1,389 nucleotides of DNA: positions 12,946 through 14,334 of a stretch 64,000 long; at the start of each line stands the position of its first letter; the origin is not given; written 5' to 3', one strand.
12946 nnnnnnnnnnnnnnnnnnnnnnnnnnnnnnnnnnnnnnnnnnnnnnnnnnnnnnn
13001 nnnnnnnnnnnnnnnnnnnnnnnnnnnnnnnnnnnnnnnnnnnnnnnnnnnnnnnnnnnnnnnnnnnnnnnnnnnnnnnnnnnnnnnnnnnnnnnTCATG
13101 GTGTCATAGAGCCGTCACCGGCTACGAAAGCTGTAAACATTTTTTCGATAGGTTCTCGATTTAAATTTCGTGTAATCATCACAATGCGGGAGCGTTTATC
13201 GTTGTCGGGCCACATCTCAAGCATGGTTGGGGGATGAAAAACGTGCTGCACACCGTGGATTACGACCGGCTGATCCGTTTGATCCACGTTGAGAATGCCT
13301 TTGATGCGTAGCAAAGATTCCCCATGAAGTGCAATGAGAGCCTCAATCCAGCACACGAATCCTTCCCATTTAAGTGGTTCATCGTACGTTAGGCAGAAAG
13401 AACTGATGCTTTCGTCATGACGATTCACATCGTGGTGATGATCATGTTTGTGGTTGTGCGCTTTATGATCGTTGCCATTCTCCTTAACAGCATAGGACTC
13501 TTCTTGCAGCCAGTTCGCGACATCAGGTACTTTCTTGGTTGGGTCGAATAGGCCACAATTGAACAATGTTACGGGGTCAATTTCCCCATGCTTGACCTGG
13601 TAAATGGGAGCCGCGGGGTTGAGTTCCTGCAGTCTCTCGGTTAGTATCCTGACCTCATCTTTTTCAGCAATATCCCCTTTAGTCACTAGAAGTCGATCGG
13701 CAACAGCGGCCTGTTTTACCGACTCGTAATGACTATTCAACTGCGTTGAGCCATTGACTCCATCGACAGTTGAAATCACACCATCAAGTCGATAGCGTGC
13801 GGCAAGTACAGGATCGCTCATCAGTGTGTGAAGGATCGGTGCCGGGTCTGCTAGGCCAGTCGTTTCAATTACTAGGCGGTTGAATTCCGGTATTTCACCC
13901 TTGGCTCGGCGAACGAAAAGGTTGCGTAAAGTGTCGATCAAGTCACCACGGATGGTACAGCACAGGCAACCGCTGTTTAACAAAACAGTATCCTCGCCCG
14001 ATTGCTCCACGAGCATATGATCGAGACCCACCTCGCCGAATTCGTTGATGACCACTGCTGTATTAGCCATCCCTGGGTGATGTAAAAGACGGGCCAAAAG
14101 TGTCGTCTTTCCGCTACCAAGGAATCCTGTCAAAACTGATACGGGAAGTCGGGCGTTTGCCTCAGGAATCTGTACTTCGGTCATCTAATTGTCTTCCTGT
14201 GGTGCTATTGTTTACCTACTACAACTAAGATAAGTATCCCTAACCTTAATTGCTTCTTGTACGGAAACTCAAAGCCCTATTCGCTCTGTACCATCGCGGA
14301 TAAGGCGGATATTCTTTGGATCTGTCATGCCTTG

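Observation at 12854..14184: MerF-like two-TM protein translationally coupled to a His-rich COG0523 metallochaperone GTPase, outside any mer operon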

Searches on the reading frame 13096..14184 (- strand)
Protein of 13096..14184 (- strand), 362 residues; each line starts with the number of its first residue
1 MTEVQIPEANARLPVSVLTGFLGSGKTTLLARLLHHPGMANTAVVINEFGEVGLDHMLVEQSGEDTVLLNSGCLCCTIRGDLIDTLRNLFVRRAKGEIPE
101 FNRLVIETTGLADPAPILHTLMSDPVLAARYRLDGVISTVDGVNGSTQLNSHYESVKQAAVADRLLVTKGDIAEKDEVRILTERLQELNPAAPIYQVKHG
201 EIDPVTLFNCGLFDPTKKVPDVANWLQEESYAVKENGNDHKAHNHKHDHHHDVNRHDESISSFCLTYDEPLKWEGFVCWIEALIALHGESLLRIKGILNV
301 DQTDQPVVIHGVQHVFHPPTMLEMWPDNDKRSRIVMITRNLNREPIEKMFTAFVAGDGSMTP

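Call 3: search_protein_families(library=pfam, proteins=[window:13096-14184:-], max_evalue=1)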
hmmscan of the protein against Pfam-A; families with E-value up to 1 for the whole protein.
window:13096-14184:- (362 aa): 13 families
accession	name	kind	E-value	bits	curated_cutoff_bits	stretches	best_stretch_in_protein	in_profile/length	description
PF02492.25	cobW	-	3e-45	154.4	20.7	1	14-195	1-179/180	CobW/HypB/UreG, nucleotide-binding domain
PF07683.19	CobW_C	-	4.3e-22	78.2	22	1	260-353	1-93/94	Cobalamin synthesis protein cobW C-terminal domain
PF00009.33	GTP_EFTU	-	0.00054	20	26.5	1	20-66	10-56/188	Elongation factor Tu GTP binding domain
PF13401.12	AAA_22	-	0.022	15.5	27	1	16-37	8-29/130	AAA domain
PF25199.1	nSTAND_NTPase5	-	0.034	14.4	34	1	8-35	36-63/145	Novel STAND NTPase 5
PF02367.23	TsaE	-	0.041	14.3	26.6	1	15-41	23-49/128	Threonylcarbamoyl adenosine biosynthesis protein TsaE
PF13671.12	AAA_33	-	0.088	13.5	27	1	17-45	3-27/143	AAA domain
PF13521.12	AAA_28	-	0.12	13.1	27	1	17-50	3-32/164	AAA domain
PF13191.12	AAA_16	-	0.17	12.8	32.6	1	13-48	24-59/167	AAA ATPase domain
PF10236.15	DAP3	-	0.21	11.2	23.1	1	17-47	27-56/311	Mitochondrial ribosomal death-associated protein 3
PF13238.12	AAA_18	-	0.22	12.4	29.4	1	17-43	2-25/128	AAA domain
PF05729.18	NACHT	-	0.22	11.8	26.7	1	15-35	2-22/167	NACHT domain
PF00448.28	SRP54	-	0.24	11.4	22.7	1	15-42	3-30/196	SRP54-type protein, GTPase domain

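Call 4: search_protein_families(library=ncbifam, proteins=[window:13096-14184:-], max_evalue=1)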
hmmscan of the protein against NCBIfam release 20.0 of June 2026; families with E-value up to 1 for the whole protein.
window:13096-14184:- (362 aa): 11 families
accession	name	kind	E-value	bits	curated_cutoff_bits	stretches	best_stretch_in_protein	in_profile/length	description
NF008578.0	PRK11537.1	equivalog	1.6e-66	224.7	361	1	13-352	4-315/318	GTPase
TIGR02475.1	CobW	equivalog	1.5e-37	129.3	332.1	1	11-348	2-340/342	cobalamin biosynthesis protein CobW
NF038288.1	chaper_GTP_ZigA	equivalog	2e-34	119.2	600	2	13-151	1-144/390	zinc metallochaperone GTPase ZigA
NF041053.1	CobW_rel_Se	equivalog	4.7e-10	39.4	180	1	18-188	6-172/195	CobW-related selenoprotein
NF047431.1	hiber_recruit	equivalog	1e-06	28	375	1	12-120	1-109/402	ribosome hibernation factor-recruiting GTPase MRF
TIGR00073.1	hypB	equivalog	9.7e-05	21.9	121.2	1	18-84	35-100/217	hydrogenase nickel incorporation protein HypB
TIGR03819.1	heli_sec_ATPase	hypoth_equivalog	0.0028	16.9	373.15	1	17-57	182-222/340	TadA family conjugal transfer-associated ATPase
NF000908.1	PRK00089.1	equivalog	0.02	14.2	237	1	105-197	55-148/291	GTPase Era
TIGR00150.1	T6A_YjeE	equivalog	0.039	13.8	60.1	1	15-41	24-50/135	tRNA (adenosine(37)-N6)-threonylcarbamoyltransferase complex ATPase subunit type 1 TsaE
TIGR00176.1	mobB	equivalog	0.06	13.4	76.2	1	17-78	3-71/155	molybdopterin-guanine dinucleotide biosynthesis protein B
NF041000.1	ATPase_ComGA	equivalog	0.14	11.1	300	1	15-46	130-161/267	competence type IV pilus ATPase ComGA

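Call 11: find_encoding_contigs(protein=window:13096-14184:-, flank=6000, max_places=6)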
Protein window:13096-14184:- (362 aa): 3 contigs read that carry it; 3 places shown.
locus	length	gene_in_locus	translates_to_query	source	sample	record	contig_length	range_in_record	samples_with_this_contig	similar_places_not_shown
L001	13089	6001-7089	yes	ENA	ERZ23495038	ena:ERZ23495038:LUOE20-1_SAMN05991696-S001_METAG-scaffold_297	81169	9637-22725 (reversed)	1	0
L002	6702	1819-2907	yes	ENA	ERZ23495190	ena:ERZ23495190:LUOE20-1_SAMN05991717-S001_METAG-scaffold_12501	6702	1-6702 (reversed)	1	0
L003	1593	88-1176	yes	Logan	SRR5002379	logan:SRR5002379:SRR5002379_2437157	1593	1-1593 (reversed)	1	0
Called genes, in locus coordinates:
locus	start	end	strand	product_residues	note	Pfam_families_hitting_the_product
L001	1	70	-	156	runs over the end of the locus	PF01252:Peptidase_A8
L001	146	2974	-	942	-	PF00133:tRNA-synt_1, PF09334:tRNA-synt_1g, PF01406:tRNA-synt_1e (weak), PF08264:Anticodon_1, PF06827:zf-FPG_IleRS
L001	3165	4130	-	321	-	PF06574:FAD_syn, PF01687:Flavokinase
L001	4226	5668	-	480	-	PF01425:Amidase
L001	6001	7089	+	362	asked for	PF02492:cobW, PF07683:CobW_C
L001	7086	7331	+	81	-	PF11431:Transport_MerF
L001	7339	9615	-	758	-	PF01315:Ald_Xan_dh_C, PF02738:MoCoBD_1, PF20256:MoCoBD_2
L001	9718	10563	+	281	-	PF04116:FA_hydroxylase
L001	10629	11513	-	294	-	PF00581:Rhodanese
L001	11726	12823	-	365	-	PF23368:DUF7092 (weak), PF01435:Peptidase_M48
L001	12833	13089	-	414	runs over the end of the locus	PF05987:DUF898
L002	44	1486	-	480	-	PF01425:Amidase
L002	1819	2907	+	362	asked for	PF02492:cobW, PF07683:CobW_C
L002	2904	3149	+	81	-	PF11431:Transport_MerF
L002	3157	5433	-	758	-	PF01315:Ald_Xan_dh_C, PF02738:MoCoBD_1, PF20256:MoCoBD_2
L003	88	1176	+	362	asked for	PF02492:cobW, PF07683:CobW_C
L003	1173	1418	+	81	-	PF11431:Transport_MerF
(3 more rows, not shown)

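Call 19: find_homologous_proteins(query=window:13096-14184:-, max_evalue=1e-30)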
Query window:13096-14184:- (362 aa): 7999 proteins with E <= 1e-30 among 8000 candidates; the best 120 are listed.
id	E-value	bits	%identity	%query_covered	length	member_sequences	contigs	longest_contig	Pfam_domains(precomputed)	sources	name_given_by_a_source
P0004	7.2e-207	704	85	99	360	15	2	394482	PF02492.26,PF07683.20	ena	-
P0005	6.6e-205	698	83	99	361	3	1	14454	PF02492.26,PF07683.20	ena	-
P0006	8.7e-205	698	83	99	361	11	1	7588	PF02492.26,PF07683.20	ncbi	-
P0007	2.4e-204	696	83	99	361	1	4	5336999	PF02492.26,PF07683.20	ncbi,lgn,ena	-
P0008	7.2e-165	566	65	99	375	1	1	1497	PF02492.26,PF07683.20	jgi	jgi:G3E family GTPase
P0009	1.1e-163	562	67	98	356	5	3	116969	PF02492.26,PF07683.20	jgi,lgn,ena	-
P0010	1.5e-162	559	67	100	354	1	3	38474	PF02492.26,PF07683.20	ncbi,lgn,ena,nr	ncbi:MAG: GTP-binding protein [Alphaproteobacteria bacterium]|nr:GTP-binding protein [Alphaproteobac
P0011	8.6e-162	556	100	67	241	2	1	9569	PF02492.26,PF07683.20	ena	-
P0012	2.0e-161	555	68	98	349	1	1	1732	PF02492.26,PF07683.20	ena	-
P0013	3.0e-161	554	68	98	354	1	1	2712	PF02492.26,PF07683.20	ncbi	-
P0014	2.1e-160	552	69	96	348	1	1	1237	PF02492.26,PF07683.20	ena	-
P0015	2.9e-160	551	67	98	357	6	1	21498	PF02492.26,PF07683.20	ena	-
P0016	6.5e-160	550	67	98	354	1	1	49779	PF02492.26,PF07683.20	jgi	jgi:G3E family GTPase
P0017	7.6e-160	550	65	99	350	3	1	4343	PF02492.26,PF07683.20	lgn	-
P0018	7.9e-160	550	66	100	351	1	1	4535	PF02492.26,PF07683.20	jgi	jgi:G3E family GTPase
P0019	2.5e-159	548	65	98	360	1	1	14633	PF02492.26,PF07683.20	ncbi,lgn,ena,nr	ncbi:MAG: GTP-binding protein [Alphaproteobacteria bacterium]|nr:GTP-binding protein [Alphaproteobac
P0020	6.4e-159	547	64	99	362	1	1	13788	PF02492.26,PF07683.20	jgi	-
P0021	1.6e-158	545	64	100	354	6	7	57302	PF02492.26,PF07683.20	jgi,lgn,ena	jgi:G3E family GTPase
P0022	3.6e-158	544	66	99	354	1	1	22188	PF02492.26,PF07683.20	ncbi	-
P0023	5.7e-158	544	65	99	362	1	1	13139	PF02492.26,PF07683.20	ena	-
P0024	2.9e-157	541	65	98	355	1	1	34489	PF02492.26,PF07683.20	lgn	-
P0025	2.9e-157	541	64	99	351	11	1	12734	PF02492.26,PF07683.20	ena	-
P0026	3.5e-157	541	67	98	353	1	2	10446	PF02492.26,PF07683.20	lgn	-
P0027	3.9e-157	541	67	98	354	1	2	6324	PF02492.26,PF07683.20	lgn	-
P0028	1.2e-156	539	64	98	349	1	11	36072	PF02492.26,PF07683.20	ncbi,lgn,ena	-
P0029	7.6e-156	537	64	99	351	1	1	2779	PF02492.26,PF07683.20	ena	-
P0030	9.1e-156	536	67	96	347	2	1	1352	PF02492.26,PF07683.20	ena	-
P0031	1.8e-155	535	63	98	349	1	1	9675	PF02492.26,PF07683.20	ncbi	-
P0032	6.0e-155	534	63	98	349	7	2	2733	PF02492.26,PF07683.20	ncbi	-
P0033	7.3e-154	530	63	98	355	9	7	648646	PF02492.26,PF07683.20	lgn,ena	-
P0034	8.6e-154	530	66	94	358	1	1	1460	PF02492.26,PF07683.20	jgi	jgi:G3E family GTPase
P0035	1.5e-153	529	63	94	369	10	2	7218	PF02492.26,PF07683.20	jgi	jgi:G3E family GTPase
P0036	2.0e-153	529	64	94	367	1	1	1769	PF02492.26,PF07683.20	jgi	jgi:G3E family GTPase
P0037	2.3e-153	528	65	98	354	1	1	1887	PF02492.26,PF07683.20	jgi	-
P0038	2.4e-153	528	66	94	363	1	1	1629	PF02492.26,PF07683.20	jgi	jgi:G3E family GTPase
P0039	4.8e-153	527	66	94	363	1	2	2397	PF02492.26,PF07683.20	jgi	jgi:G3E family GTPase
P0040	5.9e-153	527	66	95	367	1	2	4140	PF02492.26,PF07683.20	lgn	-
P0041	1.1e-152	526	65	100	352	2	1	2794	PF02492.26,PF07683.20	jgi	jgi:G3E family GTPase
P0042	1.3e-152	526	64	99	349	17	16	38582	PF02492.26,PF07683.20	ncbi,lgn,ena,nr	ncbi:GTP-binding protein [Alphaproteobacteria bacterium]|nr:GTP-binding protein [Alphaproteobacteria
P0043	4.1e-152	524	64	94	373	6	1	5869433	PF02492.26,PF07683.20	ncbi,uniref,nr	ncbi:CobW family GTP-binding protein [Skermanella pratensis]|uniref:CobW family GTP-binding protein 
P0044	7.1e-152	524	67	95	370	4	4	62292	PF02492.26,PF07683.20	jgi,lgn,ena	-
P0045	8.2e-152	523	66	96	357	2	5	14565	PF02492.26,PF07683.20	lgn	-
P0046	1.1e-151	523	65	98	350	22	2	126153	PF02492.26,PF07683.20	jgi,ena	-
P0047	3.3e-151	521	65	95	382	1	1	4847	PF02492.26,PF07683.20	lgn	-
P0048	3.4e-151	521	62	94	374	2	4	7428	PF02492.26,PF07683.20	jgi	jgi:G3E family GTPase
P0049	4.0e-151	521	67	96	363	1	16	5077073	PF02492.26,PF07683.20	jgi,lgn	jgi:G3E family GTPase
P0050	4.5e-151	521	64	98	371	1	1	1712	PF02492.26,PF07683.20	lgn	-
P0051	6.6e-151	520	65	98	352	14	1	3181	PF02492.26,PF07683.20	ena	-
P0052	8.3e-151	520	65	93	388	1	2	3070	PF02492.26,PF07683.20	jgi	jgi:G3E family GTPase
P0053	9.7e-151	520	66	95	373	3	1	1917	PF02492.26,PF07683.20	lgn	-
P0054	1.3e-150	519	61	96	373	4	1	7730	PF02492.26,PF07683.20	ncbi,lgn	ncbi:MAG: GTP-binding protein [Rhodospirillales bacterium]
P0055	1.7e-150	519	64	98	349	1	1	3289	PF02492.26,PF07683.20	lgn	-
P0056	1.8e-150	519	63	95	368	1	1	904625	PF02492.26,PF07683.20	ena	-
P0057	2.0e-150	519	65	93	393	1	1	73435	PF02492.26,PF07683.20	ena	-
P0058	2.1e-150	519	63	98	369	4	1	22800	PF02492.26,PF07683.20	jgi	jgi:G3E family GTPase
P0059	3.9e-150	518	65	95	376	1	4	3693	PF02492.26,PF07683.20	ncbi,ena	-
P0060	6.2e-150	517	64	98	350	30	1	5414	PF02492.26,PF07683.20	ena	-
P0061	7.7e-150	517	65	95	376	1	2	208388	PF02492.26,PF07683.20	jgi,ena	-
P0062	8.9e-150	517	63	96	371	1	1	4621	PF02492.26,PF07683.20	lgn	-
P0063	1.2e-149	516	61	98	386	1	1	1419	PF02492.26,PF07683.20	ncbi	-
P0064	1.5e-149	516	65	95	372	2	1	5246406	PF02492.26,PF07683.20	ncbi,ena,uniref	ncbi:CobW family GTP-binding protein [Hwanghaeella sp.]|uniref:CobW family GTP-binding protein n=1 T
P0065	1.7e-149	516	63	98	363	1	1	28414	PF02492.26,PF07683.20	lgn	-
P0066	2.4e-149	515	63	96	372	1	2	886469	PF02492.26,PF07683.20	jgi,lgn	jgi:G3E family GTPase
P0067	2.7e-149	515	62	94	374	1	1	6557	PF02492.26,PF07683.20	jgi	jgi:G3E family GTPase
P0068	3.0e-149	515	65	95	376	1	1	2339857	PF02492.26,PF07683.20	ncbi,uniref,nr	ncbi:GTP-binding protein [Hwanghaeella grinnelliae]|uniref:GTP-binding protein n=1 Tax=Hwanghaeella 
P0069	3.5e-149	515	63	94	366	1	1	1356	PF02492.26,PF07683.20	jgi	jgi:G3E family GTPase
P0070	3.7e-149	515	62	98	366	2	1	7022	PF02492.26,PF07683.20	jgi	jgi:G3E family GTPase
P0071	6.4e-149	514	61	100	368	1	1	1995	PF02492.26,PF07683.20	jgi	-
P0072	7.2e-149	514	64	98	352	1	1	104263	PF02492.26,PF07683.20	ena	-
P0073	7.6e-149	514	60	98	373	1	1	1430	PF02492.26,PF07683.20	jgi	jgi:G3E family GTPase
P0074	7.6e-149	514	64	93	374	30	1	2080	PF02492.26,PF07683.20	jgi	-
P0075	7.9e-149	514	62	94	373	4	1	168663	PF02492.26,PF07683.20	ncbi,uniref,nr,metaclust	ncbi:ATP-binding protein [Skermanella stibiiresistens SB22]|uniref:ATP-binding protein n=1 Tax=Skerm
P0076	1.5e-148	513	62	96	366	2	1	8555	PF02492.26,PF07683.20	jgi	jgi:G3E family GTPase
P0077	2.4e-148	512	63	93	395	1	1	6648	PF02492.26,PF07683.20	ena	-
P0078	2.8e-148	512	62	97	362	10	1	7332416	PF02492.26,PF07683.20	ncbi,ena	-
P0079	4.3e-148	511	63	97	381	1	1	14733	PF02492.26,PF07683.20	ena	-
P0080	6.4e-148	511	65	97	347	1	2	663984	PF02492.26,PF07683.20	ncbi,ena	-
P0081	6.4e-148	511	60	95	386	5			PF02492.26,PF07683.20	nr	nr:GTP-binding protein [Azospirillum soli]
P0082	7.2e-148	510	63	99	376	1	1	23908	PF02492.26,PF07683.20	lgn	-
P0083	7.9e-148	510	56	96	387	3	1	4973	PF02492.26,PF07683.20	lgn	-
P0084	8.4e-148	510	64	98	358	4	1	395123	PF02492.26,PF07683.20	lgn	-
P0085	1.1e-147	510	67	95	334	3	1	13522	PF02492.26,PF07683.20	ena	-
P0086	2.0e-147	509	63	94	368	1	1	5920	PF02492.26,PF07683.20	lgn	-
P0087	2.4e-147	509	63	98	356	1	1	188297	PF02492.26,PF07683.20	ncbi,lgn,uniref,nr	ncbi:CobW family GTP-binding protein [Aestuariispira insulae]|uniref:G3E family GTPase n=1 Tax=Aestu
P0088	3.2e-147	508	65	94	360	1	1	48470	PF02492.26,PF07683.20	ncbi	-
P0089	3.4e-147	508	63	95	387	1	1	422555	PF02492.26,PF07683.20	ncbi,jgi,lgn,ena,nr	ncbi:MAG TPA: GTP-binding protein [Azospirillaceae bacterium]|nr:GTP-binding protein [Azospirillacea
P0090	4.0e-147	508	65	95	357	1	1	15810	PF02492.26,PF07683.20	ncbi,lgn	-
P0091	5.2e-147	508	60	98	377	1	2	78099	PF02492.26,PF07683.20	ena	-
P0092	5.5e-147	507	60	96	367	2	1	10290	PF02492.26,PF07683.20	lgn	-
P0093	5.5e-147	507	60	98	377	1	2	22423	PF02492.26,PF07683.20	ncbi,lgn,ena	-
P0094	5.8e-147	507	63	95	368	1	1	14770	PF02492.26,PF07683.20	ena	-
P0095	1.5e-146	506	62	96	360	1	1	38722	PF02492.26,PF07683.20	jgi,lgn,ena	-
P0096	1.5e-146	506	60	95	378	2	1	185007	PF02492.26,PF07683.20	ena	-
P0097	1.5e-146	506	62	98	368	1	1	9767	PF02492.26,PF07683.20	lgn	-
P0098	2.5e-146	505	61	98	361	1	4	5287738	PF02492.26,PF07683.20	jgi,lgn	-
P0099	2.7e-146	505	59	98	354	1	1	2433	PF02492.26,PF07683.20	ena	-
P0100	3.3e-146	505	62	97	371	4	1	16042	PF02492.26,PF07683.20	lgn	-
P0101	4.7e-146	504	65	95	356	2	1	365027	PF02492.26,PF07683.20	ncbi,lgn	ncbi:MAG: GTP-binding protein [Alphaproteobacteria bacterium]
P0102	5.4e-146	504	60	95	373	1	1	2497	PF02492.26,PF07683.20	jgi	-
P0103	5.4e-146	504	63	98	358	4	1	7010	PF02492.26,PF07683.20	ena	-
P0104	5.6e-146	504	61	98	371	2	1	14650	PF02492.26,PF07683.20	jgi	-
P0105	6.0e-146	504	57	98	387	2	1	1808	PF02492.26,PF07683.20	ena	-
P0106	6.7e-146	504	61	98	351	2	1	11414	PF02492.26,PF07683.20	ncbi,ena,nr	ncbi:MAG TPA: GTP-binding protein [Arenibaculum sp.]|nr:GTP-binding protein [Arenibaculum sp.]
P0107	6.9e-146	504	61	94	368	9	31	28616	PF02492.26,PF07683.20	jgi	jgi:G3E family GTPase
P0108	7.0e-146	504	62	95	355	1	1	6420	PF02492.26,PF07683.20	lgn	-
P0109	8.0e-146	504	66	95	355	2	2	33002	PF02492.26,PF07683.20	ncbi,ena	-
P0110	8.1e-146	504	61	98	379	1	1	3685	PF02492.26,PF00009.34,PF07683.20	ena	-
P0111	1.6e-145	503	60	98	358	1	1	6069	PF02492.26,PF07683.20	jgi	jgi:G3E family GTPase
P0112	1.9e-145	502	58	95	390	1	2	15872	PF02492.26,PF07683.20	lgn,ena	-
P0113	2.0e-145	502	62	95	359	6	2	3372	PF02492.26,PF07683.20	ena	-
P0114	2.1e-145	502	60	97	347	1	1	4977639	PF02492.26,PF07683.20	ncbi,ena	-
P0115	3.1e-145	502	60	95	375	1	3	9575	PF02492.26,PF07683.20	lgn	-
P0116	3.2e-145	502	63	94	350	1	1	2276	PF02492.26,PF07683.20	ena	-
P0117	3.9e-145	501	62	97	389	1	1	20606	PF02492.26,PF07683.20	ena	-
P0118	5.1e-145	501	62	97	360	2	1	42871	PF02492.26,PF07683.20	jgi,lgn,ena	-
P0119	5.6e-145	501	62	98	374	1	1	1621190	PF02492.26,PF07683.20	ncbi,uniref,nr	ncbi:GTP-binding protein [Pelagibius sp. Alg239-R121]|uniref:CobW family GTP-binding protein n=1 Tax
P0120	5.8e-145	501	63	97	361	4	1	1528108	PF02492.26,PF07683.20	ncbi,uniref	ncbi:GTP-binding protein [Pelagibius sp. 7325]|uniref:CobW family GTP-binding protein n=1 Tax=Pelagi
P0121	7.4e-145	500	57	96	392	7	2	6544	PF02492.26,PF07683.20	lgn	-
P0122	7.6e-145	500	63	95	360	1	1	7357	PF02492.26,PF07683.20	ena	-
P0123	8.1e-145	500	59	96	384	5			PF02492.26,PF07683.20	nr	nr:GTP-binding protein [Azospirillum rugosum]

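Call 22: find_encoding_contigs(protein=P0004, flank=6000, max_places=3)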
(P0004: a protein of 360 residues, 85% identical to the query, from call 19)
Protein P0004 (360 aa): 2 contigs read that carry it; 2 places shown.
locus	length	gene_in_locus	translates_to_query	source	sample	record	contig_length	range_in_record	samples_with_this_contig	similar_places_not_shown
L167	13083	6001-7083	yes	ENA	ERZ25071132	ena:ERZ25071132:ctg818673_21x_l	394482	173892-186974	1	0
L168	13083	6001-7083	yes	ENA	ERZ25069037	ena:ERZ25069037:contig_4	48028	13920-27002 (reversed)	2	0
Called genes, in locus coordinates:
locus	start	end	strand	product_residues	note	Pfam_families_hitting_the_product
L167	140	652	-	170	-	PF11233:DUF3035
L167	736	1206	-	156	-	PF01252:Peptidase_A8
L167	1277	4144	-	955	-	PF00133:tRNA-synt_1, PF01406:tRNA-synt_1e (faint), PF09334:tRNA-synt_1g, PF01921:tRNA-synt_1f (weak), PF08264:Anticodon_1, PF06827:zf-FPG_IleRS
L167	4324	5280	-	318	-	PF06574:FAD_syn, PF01687:Flavokinase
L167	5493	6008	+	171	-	PF01475:FUR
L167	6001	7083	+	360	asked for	PF02492:cobW, PF07683:CobW_C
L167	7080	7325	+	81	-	PF11431:Transport_MerF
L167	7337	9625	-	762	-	PF01315:Ald_Xan_dh_C, PF02738:MoCoBD_1, PF20256:MoCoBD_2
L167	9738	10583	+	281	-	PF04116:FA_hydroxylase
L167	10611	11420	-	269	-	PF04248:NTP_transf_9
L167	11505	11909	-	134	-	PF14248:DUF4345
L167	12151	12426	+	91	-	-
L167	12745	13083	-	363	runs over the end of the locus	PF13505:OMP_b-brl, PF01617:Surface_Ag_2 (faint), PF00691:OmpA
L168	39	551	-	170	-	PF11233:DUF3035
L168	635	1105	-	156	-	PF01252:Peptidase_A8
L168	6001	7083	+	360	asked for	PF02492:cobW, PF07683:CobW_C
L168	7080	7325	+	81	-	PF11431:Transport_MerF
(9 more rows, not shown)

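Call 23: find_encoding_contigs(protein=P0007, flank=6000, max_places=3)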
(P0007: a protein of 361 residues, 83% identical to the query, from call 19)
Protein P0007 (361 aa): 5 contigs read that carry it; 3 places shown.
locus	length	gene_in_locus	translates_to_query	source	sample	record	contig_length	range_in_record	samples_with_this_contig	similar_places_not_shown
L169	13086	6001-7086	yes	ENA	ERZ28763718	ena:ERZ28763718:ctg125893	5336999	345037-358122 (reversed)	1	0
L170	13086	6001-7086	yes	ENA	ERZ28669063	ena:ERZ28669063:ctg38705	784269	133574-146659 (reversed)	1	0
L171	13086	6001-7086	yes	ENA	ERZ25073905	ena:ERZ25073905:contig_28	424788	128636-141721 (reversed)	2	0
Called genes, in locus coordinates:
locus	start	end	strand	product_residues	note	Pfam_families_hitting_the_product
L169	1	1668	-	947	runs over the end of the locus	PF00133:tRNA-synt_1, PF01406:tRNA-synt_1e (faint), PF01921:tRNA-synt_1f (faint), PF09334:tRNA-synt_1g, PF08264:Anticodon_1, PF06827:zf-FPG_IleRS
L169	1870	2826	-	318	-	PF06574:FAD_syn, PF01687:Flavokinase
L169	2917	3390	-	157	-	PF01425:Amidase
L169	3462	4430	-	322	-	PF12760:Zn_ribbon_IS1595, PF12762:DDE_Tnp_IS1595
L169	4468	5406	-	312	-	PF01425:Amidase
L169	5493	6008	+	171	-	PF01475:FUR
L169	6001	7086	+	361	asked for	PF02492:cobW, PF07683:CobW_C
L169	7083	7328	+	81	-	PF11431:Transport_MerF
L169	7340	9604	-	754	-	PF01315:Ald_Xan_dh_C, PF02738:MoCoBD_1, PF20256:MoCoBD_2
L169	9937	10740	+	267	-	PF12762:DDE_Tnp_IS1595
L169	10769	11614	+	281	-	PF04116:FA_hydroxylase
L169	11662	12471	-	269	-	PF04248:NTP_transf_9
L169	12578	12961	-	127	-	PF14248:DUF4345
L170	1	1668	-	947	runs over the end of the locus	PF00133:tRNA-synt_1, PF01406:tRNA-synt_1e (faint), PF01921:tRNA-synt_1f (faint), PF09334:tRNA-synt_1g, PF08264:Anticodon_1, PF06827:zf-FPG_IleRS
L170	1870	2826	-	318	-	PF06574:FAD_syn, PF01687:Flavokinase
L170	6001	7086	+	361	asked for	PF02492:cobW, PF07683:CobW_C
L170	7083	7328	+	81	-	PF11431:Transport_MerF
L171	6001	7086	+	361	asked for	PF02492:cobW, PF07683:CobW_C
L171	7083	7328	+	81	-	PF11431:Transport_MerF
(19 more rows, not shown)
